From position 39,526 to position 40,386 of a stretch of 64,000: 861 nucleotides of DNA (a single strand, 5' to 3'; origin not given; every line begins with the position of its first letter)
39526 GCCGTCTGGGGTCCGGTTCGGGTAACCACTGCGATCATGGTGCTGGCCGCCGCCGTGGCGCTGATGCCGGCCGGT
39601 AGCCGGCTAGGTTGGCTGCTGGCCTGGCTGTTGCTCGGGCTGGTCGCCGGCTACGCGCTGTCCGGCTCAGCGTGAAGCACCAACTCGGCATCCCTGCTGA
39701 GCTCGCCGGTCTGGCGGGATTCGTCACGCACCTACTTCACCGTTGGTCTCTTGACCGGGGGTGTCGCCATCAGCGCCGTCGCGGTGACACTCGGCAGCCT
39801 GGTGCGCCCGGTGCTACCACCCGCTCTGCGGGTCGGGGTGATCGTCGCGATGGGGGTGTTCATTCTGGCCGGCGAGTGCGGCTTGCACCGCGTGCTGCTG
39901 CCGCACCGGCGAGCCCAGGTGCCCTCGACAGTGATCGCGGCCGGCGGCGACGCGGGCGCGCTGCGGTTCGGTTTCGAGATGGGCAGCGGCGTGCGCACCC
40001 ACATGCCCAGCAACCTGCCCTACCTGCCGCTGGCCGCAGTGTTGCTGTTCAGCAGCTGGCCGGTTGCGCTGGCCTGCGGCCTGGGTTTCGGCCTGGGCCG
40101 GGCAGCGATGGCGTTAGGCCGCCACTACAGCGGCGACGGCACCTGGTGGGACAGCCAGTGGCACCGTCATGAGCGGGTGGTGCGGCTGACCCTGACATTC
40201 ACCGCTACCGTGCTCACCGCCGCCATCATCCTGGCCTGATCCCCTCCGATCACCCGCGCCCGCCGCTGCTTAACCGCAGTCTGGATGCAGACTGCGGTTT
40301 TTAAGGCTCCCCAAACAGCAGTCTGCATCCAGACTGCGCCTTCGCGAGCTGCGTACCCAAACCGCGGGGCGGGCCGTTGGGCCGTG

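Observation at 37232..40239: Coupled MauE-like / thioredoxin-like / Tat-exported 8-Cys protein operon in mauE-mauD-mauA order, with no dehydrogenase partners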

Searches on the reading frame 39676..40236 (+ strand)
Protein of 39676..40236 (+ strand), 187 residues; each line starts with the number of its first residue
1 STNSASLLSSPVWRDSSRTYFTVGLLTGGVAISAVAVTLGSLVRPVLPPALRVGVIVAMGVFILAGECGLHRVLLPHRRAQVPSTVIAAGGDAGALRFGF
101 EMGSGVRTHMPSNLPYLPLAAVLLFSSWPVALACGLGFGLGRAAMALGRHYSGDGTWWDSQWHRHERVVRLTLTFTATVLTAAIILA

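Call 3: search_protein_families(library=pfam, proteins=[window:39751-40236:+], max_evalue=1)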
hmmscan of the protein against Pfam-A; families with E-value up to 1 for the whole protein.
window:39751-40236:+ (162 aa): 0 families

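Call 4: search_protein_families(library=ncbifam, proteins=[window:39751-40236:+], max_evalue=1)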
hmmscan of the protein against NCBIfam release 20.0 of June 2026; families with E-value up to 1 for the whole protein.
window:39751-40236:+ (162 aa): 0 families

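Call 57: search_protein_representatives(protein=window:39676-40236:+)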
Query: 187 residues. Proteins with E-value up to 0.001 (for the whole library): 623; up to 1e-10: 335; up to 1e-30: 6. The best 150 are listed.
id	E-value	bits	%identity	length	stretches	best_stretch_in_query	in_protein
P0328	1.2e-43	165.4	55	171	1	24-183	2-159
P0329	6.0e-40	153.3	47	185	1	7-186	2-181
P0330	4.7e-39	150.4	47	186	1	8-187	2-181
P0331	2.3e-35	138.3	68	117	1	3-101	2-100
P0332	6.2e-34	133.7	45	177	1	12-180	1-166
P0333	3.0e-33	131.5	45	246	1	1-176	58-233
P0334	5.7e-29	117.5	45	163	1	35-186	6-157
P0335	1.1e-28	116.6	40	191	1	7-180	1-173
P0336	1.3e-28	116.4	42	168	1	25-185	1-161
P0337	2.3e-28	115.5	43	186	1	7-184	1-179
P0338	2.3e-26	109.0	43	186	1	8-186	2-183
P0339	3.8e-26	108.3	69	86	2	37-86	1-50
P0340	1.5e-25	106.4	45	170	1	24-169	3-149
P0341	5.9e-25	104.4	41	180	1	17-183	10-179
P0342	7.0e-25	104.2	45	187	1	19-167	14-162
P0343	8.7e-25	103.9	38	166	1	29-186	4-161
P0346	1.3e-24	103.3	38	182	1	8-185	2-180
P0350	3.7e-24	101.8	40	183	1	21-180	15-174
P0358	2.0e-22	96.2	37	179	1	7-183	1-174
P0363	6.9e-22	94.4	36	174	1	20-185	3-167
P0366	2.9e-21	92.4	36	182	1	8-181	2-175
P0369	6.3e-21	91.3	35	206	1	7-181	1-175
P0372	1.2e-20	90.4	40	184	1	8-183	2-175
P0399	3.2e-18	82.5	37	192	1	19-179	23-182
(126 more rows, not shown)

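Call 59: find_encoding_contigs(protein=P0333, flank=6000, max_places=2)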
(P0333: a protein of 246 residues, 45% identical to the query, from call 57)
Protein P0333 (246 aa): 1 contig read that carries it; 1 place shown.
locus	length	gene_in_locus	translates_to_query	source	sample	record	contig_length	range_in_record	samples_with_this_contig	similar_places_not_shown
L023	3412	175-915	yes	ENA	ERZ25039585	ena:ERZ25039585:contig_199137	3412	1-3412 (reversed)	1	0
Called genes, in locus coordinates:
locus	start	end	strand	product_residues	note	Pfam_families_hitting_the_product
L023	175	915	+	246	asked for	-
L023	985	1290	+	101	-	-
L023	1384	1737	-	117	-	PF00728:Glyco_hydro_20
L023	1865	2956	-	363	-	PF02838:Glyco_hydro_20b, PF00728:Glyco_hydro_20 (weak)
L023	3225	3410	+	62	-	?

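Call 60: find_encoding_contigs(protein=P0337, flank=6000, max_places=2)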
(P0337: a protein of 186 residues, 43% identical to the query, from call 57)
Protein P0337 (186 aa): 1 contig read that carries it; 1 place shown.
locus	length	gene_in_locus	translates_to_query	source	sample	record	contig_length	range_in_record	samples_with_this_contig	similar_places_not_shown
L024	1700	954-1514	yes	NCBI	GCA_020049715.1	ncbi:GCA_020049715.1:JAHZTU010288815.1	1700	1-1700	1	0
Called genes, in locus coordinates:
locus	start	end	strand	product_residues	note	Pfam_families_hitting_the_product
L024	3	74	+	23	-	?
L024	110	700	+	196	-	-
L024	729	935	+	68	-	-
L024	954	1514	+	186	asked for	-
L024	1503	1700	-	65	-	?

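Call 68: list_cluster_members(proteins=[P0333, P0329, P0330, P0335, P0337, P0338, P0346, P0358, P0369, P0399])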
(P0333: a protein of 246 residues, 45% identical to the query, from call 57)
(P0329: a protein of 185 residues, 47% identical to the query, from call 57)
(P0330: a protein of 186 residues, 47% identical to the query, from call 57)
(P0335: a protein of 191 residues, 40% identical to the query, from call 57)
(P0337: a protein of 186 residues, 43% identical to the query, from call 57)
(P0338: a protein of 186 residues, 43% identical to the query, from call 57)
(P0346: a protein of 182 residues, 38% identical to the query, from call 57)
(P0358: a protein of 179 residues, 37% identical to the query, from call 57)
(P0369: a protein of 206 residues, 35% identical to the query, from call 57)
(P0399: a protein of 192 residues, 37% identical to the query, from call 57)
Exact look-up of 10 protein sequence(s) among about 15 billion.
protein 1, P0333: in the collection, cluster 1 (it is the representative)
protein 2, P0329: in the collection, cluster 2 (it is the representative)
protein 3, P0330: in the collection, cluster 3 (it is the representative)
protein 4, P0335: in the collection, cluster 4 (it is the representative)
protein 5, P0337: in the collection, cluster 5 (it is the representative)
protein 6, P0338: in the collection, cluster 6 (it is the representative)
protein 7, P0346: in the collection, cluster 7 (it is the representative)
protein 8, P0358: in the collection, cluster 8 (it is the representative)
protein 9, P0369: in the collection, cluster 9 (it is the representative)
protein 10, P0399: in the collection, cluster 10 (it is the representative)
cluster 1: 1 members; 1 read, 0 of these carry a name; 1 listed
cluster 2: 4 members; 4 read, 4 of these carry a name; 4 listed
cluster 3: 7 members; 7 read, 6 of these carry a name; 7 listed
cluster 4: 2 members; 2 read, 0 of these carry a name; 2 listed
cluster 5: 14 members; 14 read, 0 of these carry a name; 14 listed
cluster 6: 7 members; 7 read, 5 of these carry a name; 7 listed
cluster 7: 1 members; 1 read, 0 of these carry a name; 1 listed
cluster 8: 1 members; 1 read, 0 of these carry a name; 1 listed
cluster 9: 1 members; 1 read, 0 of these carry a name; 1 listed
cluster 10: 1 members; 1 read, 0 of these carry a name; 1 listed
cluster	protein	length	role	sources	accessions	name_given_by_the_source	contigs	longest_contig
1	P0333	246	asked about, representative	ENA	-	-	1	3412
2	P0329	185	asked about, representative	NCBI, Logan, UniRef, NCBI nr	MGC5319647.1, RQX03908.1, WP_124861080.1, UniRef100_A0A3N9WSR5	hypothetical protein ACPXB5_13030 [Micromonospora arida] | Uncharacterized protein n=1 Tax=Micromonospora arida TaxID=2203715 RepID=A0A3N9WSR5_9ACTN | hypothetical protein [Micromonospora arida]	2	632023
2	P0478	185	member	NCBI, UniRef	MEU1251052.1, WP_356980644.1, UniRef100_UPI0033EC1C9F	hypothetical protein [Micromonospora arida] | hypothetical protein n=1 Tax=Micromonospora arida TaxID=2203715 RepID=UPI0033EC1C9F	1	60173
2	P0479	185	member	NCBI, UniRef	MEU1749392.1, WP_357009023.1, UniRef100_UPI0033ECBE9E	hypothetical protein [Micromonospora arida] | hypothetical protein n=1 Tax=Micromonospora arida TaxID=2203715 RepID=UPI0033ECBE9E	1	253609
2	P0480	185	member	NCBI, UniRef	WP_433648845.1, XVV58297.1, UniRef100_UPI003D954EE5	hypothetical protein ACQP2C_17805 [Micromonospora zamorensis] | hypothetical protein n=1 Tax=Micromonospora zamorensis TaxID=709883 RepID=UPI003D954EE5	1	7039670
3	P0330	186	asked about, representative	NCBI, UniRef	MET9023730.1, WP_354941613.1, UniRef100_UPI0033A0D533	hypothetical protein ABZV93_27530 [Actinopolymorpha sp. NPDC004070] | hypothetical protein n=1 Tax=Actinopolymorpha sp. NPDC004070 TaxID=3154548 ...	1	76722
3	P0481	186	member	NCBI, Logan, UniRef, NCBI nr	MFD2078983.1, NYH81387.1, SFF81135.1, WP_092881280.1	hypothetical protein SAMN05421678_102246 [Actinopolymorpha cephalotaxi] | Uncharacterized protein n=1 Tax=Actinopolymorpha cephalotaxi TaxID=504797 ... | hypothetical protein [Actinopolymorpha cephalotaxi]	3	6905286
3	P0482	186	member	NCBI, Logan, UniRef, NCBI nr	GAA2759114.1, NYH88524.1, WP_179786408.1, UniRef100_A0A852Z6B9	hypothetical protein [Actinopolymorpha rutila] | Uncharacterized protein n=1 Tax=Actinopolymorpha rutila TaxID=446787 ...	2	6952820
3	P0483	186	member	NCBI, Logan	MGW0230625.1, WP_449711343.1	hypothetical protein ACWDWO_20100 [Actinopolymorpha singaporensis]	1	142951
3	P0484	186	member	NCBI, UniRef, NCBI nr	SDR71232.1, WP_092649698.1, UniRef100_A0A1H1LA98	hypothetical protein [Actinopolymorpha singaporensis] | Uncharacterized protein n=1 Tax=Actinopolymorpha singaporensis TaxID=117157 ...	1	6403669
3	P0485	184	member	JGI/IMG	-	hypothetical protein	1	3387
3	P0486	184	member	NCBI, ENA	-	-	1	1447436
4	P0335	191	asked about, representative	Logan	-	-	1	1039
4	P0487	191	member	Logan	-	-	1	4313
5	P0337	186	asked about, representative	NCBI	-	-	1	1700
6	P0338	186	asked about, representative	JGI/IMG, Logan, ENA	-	hypothetical protein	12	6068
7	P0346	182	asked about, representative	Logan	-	-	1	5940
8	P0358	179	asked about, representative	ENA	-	-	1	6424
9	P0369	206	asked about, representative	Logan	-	-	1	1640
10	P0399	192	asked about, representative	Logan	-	-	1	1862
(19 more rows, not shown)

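Call 69: find_encoding_contigs(protein=P0329, flank=10000, max_places=2)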
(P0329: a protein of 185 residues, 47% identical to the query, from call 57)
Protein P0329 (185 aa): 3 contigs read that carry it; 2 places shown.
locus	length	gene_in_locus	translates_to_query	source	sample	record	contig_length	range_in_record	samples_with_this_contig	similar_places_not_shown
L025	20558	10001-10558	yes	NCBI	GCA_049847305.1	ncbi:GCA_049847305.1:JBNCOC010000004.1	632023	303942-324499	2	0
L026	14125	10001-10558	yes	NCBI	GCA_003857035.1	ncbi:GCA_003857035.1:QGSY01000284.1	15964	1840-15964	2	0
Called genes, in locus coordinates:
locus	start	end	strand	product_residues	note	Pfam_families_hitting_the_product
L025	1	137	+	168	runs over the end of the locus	PF04167:DUF402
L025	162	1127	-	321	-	PF04542:Sigma70_r2, PF08281:Sigma70_r4_2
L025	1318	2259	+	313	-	PF03976:PPK2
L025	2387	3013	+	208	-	PF01865:PhoU_div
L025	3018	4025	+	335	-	PF01384:PHO4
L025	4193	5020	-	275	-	PF00196:GerE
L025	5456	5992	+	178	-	PF07291:MauE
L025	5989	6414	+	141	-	-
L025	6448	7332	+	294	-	-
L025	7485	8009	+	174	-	PF04542:Sigma70_r2 (weak), PF08281:Sigma70_r4_2, PF04545:Sigma70_r4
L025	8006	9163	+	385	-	-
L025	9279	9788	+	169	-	-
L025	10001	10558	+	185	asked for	-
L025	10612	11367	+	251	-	-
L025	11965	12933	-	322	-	PF01408:GFO_IDH_MocA, PF22725:GFO_IDH_MocA_C3, PF02894:GFO_IDH_MocA_C (weak)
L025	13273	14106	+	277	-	PF00293:NUDIX (faint)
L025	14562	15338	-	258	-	PF02463:SMC_N (faint), PF00005:ABC_tran, PF13304:AAA_21 (faint)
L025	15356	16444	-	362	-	PF00528:BPD_transp_1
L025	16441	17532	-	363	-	PF00528:BPD_transp_1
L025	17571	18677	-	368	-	PF12849:PBP_like_2, PF01547:SBP_bac_1, PF12727:PBP_like (faint)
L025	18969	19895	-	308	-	PF00583:Acetyltransf_1 (weak), PF13673:Acetyltransf_10 (faint), PF13508:Acetyltransf_7 (weak), PF13302:Acetyltransf_3 (weak), PF00583:Acetyltransf_1, PF13508:Acetyltransf_7, PF08445:FR47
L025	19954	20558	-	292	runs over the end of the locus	PF01522:Polysacc_deac_1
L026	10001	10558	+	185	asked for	-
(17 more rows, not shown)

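Call 70: find_encoding_contigs(protein=P0330, flank=10000, max_places=2)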
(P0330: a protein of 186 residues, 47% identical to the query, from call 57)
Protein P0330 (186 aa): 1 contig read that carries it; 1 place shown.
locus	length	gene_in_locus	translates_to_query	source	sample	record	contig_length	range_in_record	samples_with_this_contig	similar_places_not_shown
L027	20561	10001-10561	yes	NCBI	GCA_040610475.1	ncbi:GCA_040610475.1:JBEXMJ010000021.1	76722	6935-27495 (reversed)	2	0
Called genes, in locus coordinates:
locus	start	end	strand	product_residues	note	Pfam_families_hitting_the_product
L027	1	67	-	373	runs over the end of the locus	PF02735:Ku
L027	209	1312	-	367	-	PF01408:GFO_IDH_MocA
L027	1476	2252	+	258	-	PF13493:DUF4118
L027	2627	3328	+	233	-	PF10025:DUF2267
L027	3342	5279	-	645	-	PF07731:Cu-oxidase_2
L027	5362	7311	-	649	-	PF00496:SBP_bac_5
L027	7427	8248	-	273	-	PF05721:PhyH, PF07350:Gig2-like (faint)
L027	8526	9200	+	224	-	PF07291:MauE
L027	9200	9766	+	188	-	-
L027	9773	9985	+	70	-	-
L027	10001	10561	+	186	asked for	-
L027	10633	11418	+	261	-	-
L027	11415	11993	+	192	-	-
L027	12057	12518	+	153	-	PF03013:Pyr_excise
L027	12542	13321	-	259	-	PF00440:TetR_N (weak), PF13560:HTH_31 (weak), PF02909:TetR_C_1, PF13305:TetR_C_33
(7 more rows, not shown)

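Call 77: search_protein_families(library=pfam, alignment_id=A6, max_evalue=0.1)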
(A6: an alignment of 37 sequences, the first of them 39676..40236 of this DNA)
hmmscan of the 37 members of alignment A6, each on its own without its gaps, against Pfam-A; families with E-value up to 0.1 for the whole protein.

A. member 1, window:39676-40236:+ (187 aa): 0 families

B. families by the number of members that match (of 37 scanned): 8 families
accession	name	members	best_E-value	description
PF11947.13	DUF3464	2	0.016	Photosynthesis affected mutant 68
PF22002.1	MTLN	1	0.0035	Mitoregulin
PF03390.20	2HCT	1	0.0071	2-hydroxycarboxylate transporter family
PF25587.1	Rv2743c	1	0.016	Rv2743c family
PF07332.16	Phage_holin_3_6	1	0.021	Putative Actinobacterial Holin-X, holin superfamily III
PF13779.11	DUF4175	1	0.028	Domain of unknown function (DUF4175)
PF12911.12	OppC_N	1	0.038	N-terminal TM domain of oligopeptide transport permease C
PF04418.17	DUF543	1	0.075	Domain of unknown function (DUF543)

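Call 78: search_solved_structures(query=A6, max_evalue=10)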
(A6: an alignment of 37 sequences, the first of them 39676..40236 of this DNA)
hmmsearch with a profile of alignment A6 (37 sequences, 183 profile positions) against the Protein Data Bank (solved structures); distinct sequences matched with E-value up to 10: 6.
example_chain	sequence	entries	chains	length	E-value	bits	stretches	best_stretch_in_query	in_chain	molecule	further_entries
6lz2_B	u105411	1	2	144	0.075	15.9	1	121-164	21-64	synthetic nanobody (sybody) 44 against the thermostable green fluorescent protein (TGP)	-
6jiw_A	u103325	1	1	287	0.21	14.5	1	53-89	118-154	Diaminopimelate epimerase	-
6l4l_A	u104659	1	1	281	0.21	14.4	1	53-89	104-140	Diaminopimelate epimerase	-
6jis_A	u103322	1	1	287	0.22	14.4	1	53-89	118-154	Diaminopimelate epimerase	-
8b41_G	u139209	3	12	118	0.23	14.4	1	120-160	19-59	Synthetic nanobody Sb1 | Sb1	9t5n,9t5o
7p5v_G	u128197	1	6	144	0.33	13.8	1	121-160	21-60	Synthetic nanobody Sb1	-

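Call 90: list_cluster_members(proteins=[P0328, P0332, P0334, P0336, P0341, P0343, P0350, P0363, P0366, P0372])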
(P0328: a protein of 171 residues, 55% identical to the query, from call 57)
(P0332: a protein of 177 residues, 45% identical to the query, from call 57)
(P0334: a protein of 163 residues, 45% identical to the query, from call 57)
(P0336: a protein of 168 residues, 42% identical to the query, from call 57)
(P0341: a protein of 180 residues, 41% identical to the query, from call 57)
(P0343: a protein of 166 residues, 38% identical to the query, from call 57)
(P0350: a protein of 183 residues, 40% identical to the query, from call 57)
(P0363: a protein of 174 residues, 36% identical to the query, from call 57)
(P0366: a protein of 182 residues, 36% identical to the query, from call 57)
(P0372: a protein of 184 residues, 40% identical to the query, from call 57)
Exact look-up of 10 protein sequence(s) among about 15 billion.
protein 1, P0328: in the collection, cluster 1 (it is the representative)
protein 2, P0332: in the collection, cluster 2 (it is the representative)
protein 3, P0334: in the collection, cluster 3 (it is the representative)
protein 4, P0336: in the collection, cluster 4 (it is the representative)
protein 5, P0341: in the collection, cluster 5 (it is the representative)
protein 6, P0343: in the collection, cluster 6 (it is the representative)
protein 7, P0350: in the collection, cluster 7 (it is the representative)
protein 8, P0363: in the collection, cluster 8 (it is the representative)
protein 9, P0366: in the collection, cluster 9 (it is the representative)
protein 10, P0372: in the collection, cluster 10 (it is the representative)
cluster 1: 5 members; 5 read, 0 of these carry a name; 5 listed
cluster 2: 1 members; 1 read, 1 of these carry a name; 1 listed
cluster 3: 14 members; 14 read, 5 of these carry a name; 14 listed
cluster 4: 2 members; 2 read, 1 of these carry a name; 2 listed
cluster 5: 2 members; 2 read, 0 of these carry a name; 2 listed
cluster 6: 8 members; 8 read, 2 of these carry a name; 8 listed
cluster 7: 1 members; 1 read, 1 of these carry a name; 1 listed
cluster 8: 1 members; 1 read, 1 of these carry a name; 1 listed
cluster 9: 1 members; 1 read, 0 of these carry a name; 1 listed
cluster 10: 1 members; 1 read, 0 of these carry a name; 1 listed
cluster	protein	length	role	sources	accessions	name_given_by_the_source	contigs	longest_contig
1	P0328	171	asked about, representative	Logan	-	-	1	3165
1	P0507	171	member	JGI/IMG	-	-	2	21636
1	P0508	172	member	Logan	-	-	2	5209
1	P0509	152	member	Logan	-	-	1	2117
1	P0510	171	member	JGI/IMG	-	-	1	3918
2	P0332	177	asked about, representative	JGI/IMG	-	hypothetical protein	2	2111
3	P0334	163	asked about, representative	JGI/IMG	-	hypothetical protein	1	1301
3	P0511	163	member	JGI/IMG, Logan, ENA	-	hypothetical protein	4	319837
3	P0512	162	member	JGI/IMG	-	hypothetical protein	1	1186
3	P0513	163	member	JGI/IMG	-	hypothetical protein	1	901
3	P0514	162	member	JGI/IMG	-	hypothetical protein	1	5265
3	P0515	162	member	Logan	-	-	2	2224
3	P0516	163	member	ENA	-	-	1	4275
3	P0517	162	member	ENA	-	-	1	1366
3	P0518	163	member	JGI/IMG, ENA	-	-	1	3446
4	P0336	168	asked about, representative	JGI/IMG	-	sulfite exporter TauE/SafE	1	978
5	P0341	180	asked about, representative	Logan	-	-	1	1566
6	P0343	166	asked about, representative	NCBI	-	-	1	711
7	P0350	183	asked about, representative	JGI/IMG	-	hypothetical protein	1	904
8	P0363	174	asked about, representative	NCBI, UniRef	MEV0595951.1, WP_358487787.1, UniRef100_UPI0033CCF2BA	hypothetical protein [Nonomuraea cavernae] | hypothetical protein n=1 Tax=Nonomuraea cavernae TaxID=2045107 RepID=UPI0033CCF2BA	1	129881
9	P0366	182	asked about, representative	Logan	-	-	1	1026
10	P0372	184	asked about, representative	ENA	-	-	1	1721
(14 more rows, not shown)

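Call 91: search_protein_families(library=pfam, proteins=[P0336, P0333, L025:5989-6411:+, L025:6448-7329:+], max_evalue=10)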
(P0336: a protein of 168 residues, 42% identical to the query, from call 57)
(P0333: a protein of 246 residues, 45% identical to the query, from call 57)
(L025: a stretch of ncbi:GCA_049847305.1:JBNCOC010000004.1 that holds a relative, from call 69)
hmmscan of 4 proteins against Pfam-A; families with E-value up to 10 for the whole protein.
P0336 (168 aa): 0 families

P0333 (246 aa): 0 families

L025:5989-6411:+ (141 aa): 0 families

L025:6448-7329:+ (294 aa): 1 family
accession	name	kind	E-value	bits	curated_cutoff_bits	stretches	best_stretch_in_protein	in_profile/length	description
PF05051.18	COX17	-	0.15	12.8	24.9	1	188-201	34-47/47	Cytochrome C oxidase copper chaperone (COX17)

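Call 95: find_encoding_contigs(protein=P0363, flank=8000, max_places=1)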
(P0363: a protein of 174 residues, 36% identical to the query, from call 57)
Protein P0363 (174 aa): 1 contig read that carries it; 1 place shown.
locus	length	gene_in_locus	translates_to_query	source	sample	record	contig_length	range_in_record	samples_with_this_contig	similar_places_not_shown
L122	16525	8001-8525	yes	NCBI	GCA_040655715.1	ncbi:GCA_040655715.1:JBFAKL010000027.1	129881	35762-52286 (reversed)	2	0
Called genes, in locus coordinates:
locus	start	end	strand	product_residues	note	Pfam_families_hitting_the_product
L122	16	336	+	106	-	-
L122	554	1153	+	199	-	PF01022:HTH_5 (weak), PF12840:HTH_20, PF12802:MarR_2 (weak), PF13412:HTH_24 (faint)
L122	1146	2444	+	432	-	PF05977:MFS_3, PF07690:MFS_1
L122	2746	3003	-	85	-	-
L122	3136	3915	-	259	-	PF02219:MTHFR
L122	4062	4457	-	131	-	-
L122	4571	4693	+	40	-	PF13191:AAA_16 (weak)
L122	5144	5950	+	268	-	PF03704:BTAD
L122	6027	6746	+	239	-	-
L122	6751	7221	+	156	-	-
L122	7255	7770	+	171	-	-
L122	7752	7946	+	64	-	-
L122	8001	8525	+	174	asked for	-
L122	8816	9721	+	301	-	PF12740:PETase, PF07224:Chlorophyllase, PF12146:Hydrolase_4 (faint), PF12695:Abhydrolase_5 (weak)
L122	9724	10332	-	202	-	PF00196:GerE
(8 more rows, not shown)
